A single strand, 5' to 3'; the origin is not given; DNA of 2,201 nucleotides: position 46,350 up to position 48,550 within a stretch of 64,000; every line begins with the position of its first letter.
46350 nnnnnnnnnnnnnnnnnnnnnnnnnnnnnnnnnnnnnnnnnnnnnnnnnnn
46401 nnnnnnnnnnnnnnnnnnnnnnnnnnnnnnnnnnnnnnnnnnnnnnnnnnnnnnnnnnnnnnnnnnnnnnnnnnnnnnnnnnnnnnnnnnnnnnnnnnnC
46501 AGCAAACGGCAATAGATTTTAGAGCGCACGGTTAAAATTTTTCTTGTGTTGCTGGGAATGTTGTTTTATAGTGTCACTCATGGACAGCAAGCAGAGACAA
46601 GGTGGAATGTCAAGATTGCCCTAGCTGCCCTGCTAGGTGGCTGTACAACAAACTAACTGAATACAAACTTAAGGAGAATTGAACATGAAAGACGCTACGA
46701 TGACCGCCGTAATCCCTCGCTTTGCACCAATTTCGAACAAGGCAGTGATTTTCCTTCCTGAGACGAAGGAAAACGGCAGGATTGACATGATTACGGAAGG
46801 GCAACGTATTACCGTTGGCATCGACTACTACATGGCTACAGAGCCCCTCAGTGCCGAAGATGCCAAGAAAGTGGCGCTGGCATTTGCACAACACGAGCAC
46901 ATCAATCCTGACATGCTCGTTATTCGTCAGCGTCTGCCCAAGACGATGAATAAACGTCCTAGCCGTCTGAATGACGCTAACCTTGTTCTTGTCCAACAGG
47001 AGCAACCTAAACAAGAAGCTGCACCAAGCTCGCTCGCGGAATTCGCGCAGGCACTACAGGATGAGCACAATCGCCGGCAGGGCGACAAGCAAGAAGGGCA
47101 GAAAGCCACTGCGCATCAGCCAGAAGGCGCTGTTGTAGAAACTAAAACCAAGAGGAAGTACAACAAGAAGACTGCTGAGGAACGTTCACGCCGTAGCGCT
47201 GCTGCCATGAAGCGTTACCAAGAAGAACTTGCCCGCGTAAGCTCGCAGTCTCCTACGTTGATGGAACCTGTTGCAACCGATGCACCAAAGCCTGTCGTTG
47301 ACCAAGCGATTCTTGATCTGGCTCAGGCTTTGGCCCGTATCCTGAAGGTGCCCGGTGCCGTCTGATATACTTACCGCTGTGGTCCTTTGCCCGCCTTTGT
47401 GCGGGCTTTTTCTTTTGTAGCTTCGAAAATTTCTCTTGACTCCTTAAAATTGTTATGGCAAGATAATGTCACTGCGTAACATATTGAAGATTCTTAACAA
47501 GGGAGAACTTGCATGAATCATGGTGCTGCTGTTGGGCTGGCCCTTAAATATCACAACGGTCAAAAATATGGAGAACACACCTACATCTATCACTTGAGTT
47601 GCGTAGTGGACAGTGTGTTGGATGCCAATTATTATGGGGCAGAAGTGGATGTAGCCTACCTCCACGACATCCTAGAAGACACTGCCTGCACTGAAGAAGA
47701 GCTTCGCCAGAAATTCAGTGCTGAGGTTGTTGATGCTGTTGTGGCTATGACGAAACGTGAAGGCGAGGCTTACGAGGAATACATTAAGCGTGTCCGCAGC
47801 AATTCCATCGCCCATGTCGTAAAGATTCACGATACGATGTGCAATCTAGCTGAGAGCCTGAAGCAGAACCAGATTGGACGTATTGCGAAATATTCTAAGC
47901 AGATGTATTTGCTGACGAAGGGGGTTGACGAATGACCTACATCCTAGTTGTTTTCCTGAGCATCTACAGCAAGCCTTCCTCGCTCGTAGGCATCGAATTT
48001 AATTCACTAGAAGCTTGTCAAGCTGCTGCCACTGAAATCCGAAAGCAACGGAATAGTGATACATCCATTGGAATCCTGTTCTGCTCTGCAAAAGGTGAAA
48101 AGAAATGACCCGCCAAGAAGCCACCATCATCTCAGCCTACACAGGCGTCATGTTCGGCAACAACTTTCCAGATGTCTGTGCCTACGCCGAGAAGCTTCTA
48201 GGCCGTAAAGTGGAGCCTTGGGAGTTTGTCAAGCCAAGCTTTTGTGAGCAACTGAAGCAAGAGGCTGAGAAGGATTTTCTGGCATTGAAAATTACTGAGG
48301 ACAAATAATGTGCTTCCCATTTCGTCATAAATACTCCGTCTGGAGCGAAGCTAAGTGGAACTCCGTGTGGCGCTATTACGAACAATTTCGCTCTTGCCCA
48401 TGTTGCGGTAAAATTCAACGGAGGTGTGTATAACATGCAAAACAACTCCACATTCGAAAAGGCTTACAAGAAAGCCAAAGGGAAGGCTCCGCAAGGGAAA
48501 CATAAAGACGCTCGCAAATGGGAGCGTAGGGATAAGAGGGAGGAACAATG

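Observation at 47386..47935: Stand-alone small alarmone hydrolase as a self-contained moron (terminator - promoter - gene)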

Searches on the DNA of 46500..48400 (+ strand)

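Call 7: search_dna_similar(query=window:46500-48400:+, collection=phages, mode=near, max_rows=25)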
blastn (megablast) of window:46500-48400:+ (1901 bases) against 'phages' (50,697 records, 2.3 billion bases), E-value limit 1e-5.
No match.
